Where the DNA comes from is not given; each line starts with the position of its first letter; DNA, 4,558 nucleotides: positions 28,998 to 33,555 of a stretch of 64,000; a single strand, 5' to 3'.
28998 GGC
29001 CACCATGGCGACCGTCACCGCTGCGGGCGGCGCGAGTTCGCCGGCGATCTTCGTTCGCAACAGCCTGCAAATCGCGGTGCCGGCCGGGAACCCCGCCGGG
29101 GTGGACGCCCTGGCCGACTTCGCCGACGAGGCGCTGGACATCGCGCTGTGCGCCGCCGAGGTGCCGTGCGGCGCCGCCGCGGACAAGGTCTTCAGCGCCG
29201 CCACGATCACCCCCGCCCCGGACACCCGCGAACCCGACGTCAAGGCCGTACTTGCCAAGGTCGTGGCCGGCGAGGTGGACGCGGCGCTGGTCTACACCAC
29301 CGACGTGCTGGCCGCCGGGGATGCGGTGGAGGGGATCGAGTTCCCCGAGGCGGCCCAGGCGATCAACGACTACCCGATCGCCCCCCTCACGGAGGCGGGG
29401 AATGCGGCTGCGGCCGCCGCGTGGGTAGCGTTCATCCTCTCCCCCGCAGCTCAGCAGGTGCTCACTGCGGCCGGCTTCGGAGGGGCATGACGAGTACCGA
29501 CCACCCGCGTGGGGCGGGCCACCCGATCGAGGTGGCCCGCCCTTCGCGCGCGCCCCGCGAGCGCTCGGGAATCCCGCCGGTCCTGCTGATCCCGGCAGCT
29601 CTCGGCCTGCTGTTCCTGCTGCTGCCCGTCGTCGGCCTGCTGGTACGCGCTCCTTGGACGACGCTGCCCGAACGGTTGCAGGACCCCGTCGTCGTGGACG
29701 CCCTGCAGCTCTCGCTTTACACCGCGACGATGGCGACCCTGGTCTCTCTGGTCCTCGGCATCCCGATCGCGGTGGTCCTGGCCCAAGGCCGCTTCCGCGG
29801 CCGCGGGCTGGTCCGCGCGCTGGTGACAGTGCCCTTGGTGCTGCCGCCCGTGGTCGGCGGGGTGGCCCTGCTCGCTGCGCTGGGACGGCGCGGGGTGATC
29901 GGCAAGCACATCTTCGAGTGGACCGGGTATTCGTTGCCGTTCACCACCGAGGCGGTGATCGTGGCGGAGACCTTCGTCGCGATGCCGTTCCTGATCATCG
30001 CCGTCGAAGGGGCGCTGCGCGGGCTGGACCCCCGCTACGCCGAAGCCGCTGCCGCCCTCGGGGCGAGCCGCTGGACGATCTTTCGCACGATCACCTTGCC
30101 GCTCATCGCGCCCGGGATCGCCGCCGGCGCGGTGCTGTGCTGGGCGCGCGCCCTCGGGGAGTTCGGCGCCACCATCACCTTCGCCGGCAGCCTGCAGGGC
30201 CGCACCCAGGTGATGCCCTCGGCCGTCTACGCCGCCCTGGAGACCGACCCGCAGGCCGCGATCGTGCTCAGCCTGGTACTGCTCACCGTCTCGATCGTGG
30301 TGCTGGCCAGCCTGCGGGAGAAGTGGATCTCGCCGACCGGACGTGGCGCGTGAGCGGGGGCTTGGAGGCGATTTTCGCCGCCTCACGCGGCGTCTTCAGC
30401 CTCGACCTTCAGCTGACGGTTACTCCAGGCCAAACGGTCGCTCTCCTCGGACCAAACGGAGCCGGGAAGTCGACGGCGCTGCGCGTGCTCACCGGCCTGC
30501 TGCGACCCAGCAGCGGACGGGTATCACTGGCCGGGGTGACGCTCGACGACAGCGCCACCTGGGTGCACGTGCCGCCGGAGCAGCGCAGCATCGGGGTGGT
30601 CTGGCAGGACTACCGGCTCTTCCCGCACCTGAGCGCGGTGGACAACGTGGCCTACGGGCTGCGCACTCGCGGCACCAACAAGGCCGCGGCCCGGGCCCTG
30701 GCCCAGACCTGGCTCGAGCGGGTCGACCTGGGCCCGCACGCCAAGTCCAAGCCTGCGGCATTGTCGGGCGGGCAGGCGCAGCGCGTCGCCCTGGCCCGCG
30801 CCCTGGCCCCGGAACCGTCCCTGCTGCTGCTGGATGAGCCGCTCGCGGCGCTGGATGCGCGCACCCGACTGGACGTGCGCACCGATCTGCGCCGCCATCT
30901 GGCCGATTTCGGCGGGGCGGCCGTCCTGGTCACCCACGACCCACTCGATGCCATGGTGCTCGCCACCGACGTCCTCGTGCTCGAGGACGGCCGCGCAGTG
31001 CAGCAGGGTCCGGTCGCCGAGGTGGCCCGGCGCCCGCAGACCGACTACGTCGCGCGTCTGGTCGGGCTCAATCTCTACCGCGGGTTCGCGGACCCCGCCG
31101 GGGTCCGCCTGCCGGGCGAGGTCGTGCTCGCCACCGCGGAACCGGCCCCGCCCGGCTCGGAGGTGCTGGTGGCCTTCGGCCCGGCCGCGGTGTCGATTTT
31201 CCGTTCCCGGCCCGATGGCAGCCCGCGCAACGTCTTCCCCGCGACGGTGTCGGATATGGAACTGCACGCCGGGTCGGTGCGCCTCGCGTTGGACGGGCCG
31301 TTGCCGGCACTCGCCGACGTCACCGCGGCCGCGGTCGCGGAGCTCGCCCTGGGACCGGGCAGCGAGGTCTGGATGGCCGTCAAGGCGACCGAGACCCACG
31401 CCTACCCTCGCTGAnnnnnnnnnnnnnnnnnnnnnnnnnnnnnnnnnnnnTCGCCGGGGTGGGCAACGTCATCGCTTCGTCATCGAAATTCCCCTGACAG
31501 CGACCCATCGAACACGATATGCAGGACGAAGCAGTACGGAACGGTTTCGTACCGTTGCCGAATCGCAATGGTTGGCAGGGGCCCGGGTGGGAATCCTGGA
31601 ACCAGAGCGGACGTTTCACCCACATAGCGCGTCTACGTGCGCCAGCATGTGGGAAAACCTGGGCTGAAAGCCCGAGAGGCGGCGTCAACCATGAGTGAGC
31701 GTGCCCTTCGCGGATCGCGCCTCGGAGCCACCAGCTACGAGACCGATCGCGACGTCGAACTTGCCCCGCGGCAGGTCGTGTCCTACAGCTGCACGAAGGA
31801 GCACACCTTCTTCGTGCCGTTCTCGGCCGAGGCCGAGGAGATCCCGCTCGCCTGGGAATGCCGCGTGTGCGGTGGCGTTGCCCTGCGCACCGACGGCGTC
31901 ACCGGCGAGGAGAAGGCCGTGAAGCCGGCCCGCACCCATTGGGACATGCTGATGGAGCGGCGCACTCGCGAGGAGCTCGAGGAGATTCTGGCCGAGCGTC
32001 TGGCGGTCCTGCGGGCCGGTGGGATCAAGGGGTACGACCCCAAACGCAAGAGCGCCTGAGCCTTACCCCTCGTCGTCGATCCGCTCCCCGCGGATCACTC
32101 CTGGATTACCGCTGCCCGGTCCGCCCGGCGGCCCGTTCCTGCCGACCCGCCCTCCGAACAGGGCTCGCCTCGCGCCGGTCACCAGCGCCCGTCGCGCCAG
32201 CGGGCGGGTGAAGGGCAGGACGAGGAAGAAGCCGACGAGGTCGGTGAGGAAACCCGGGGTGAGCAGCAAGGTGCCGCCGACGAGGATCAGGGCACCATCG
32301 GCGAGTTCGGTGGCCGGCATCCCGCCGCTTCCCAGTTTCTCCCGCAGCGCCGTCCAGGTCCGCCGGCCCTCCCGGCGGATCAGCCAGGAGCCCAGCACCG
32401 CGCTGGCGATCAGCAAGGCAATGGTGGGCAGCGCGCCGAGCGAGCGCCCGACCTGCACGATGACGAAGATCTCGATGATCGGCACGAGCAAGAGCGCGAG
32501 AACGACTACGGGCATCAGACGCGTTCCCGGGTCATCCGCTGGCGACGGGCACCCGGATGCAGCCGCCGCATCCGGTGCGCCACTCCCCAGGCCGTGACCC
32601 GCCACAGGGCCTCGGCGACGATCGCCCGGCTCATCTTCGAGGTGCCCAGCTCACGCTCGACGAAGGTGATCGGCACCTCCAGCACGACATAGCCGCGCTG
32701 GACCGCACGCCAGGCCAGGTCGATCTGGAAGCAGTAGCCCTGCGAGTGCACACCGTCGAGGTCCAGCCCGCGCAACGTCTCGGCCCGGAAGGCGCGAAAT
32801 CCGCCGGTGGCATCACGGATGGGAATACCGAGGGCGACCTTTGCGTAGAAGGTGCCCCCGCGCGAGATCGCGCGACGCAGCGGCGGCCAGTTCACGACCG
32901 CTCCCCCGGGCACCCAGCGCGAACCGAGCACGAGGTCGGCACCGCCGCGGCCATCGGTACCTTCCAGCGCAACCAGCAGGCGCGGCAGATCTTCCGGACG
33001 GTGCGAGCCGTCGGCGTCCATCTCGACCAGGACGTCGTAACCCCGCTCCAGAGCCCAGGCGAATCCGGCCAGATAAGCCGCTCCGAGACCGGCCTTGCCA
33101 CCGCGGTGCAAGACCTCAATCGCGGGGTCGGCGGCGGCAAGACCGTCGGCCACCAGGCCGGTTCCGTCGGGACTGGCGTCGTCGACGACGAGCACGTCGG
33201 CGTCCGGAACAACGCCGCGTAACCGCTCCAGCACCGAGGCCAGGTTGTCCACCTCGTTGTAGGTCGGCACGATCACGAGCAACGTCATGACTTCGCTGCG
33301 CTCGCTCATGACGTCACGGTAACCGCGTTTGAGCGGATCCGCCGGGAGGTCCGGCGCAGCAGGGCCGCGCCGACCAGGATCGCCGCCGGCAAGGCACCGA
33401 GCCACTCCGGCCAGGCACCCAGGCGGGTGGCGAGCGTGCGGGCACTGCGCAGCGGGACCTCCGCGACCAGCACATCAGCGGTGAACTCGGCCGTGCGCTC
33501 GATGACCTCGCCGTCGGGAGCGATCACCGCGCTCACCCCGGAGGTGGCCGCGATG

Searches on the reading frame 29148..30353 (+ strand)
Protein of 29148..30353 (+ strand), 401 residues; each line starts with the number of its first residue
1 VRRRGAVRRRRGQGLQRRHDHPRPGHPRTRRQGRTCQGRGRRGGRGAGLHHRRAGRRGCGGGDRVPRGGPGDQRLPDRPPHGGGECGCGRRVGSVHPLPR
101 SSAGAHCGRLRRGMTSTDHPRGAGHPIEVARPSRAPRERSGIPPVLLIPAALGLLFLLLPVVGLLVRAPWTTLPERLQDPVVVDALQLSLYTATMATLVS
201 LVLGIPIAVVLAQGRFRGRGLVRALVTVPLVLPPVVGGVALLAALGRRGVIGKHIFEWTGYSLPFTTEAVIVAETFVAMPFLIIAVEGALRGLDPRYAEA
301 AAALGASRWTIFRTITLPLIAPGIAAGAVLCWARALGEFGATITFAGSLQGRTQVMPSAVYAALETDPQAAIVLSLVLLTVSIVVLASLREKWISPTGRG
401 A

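Call 92: search_protein_families(library=pfam, proteins=[window:29148-30353:+], max_evalue=0.001)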
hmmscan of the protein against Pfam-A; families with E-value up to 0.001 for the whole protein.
window:29148-30353:+ (401 aa): 1 family
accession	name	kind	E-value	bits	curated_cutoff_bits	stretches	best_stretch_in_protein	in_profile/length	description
PF00528.27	BPD_transp_1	-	1.4e-17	64.4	26.4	1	204-389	1-173/184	Binding-protein-dependent transport system inner membrane component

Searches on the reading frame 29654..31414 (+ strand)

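Call 26: search_protein_families(library=pfam, proteins=[window:29654-31414:+], max_evalue=0.001)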
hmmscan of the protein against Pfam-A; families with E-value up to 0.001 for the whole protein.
window:29654-31414:+ (586 aa): 3 families
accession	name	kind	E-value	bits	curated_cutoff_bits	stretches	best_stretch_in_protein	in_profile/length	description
PF00005.33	ABC_tran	-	2.4e-33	116.1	25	1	251-398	3-137/137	ABC transporter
PF03459.23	TOBE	-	2.7e-10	40.7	22.3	1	523-582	2-63/64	TOBE domain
PF13304.12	AAA_21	-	3.1e-05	24.7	27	0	263-285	3-25/304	AAA domain, putative AbiEii toxin, Type IV TA system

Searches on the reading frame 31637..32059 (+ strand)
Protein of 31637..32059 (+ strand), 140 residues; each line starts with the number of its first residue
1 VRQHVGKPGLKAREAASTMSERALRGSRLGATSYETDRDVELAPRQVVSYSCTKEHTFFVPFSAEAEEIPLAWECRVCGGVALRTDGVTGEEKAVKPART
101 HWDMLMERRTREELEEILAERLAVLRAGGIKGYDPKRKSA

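Call 92: search_protein_families(library=pfam, proteins=[window:31637-32059:+], max_evalue=0.001)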
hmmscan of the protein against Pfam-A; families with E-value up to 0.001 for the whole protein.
window:31637-32059:+ (140 aa): 1 family
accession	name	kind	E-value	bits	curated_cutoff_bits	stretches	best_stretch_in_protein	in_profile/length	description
PF13397.12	RbpA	-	1.6e-41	141.6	25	1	22-126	1-105/105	RNA polymerase-binding protein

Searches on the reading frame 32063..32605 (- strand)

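Call 92: search_protein_families(library=pfam, proteins=[window:32063-32605:-], max_evalue=0.001)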
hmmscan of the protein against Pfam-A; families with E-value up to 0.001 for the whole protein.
window:32063-32605:- (180 aa): 1 family
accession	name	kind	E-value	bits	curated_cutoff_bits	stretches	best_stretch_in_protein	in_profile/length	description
PF04186.18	FxsA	-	2.2e-36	124.7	25.2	1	36-141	1-106/109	FxsA cytoplasmic membrane protein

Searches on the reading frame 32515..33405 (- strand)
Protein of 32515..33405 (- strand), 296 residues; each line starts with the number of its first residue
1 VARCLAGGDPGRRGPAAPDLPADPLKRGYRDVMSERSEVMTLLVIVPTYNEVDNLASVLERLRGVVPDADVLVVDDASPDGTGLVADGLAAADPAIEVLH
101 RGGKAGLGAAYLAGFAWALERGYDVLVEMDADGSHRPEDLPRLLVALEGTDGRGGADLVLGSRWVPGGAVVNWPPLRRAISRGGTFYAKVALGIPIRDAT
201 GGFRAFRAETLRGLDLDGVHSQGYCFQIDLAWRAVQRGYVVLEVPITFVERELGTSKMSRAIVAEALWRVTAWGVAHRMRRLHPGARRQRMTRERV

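Call 26: search_protein_families(library=pfam, proteins=[window:32515-33405:-], max_evalue=0.001)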
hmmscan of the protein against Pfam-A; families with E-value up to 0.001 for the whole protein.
window:32515-33405:- (296 aa): 1 family
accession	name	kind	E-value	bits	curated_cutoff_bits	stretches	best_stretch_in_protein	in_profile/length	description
PF00535.33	Glycos_transf_2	-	7.5e-27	94.7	23.3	1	44-211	2-164/168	Glycosyl transferase family 2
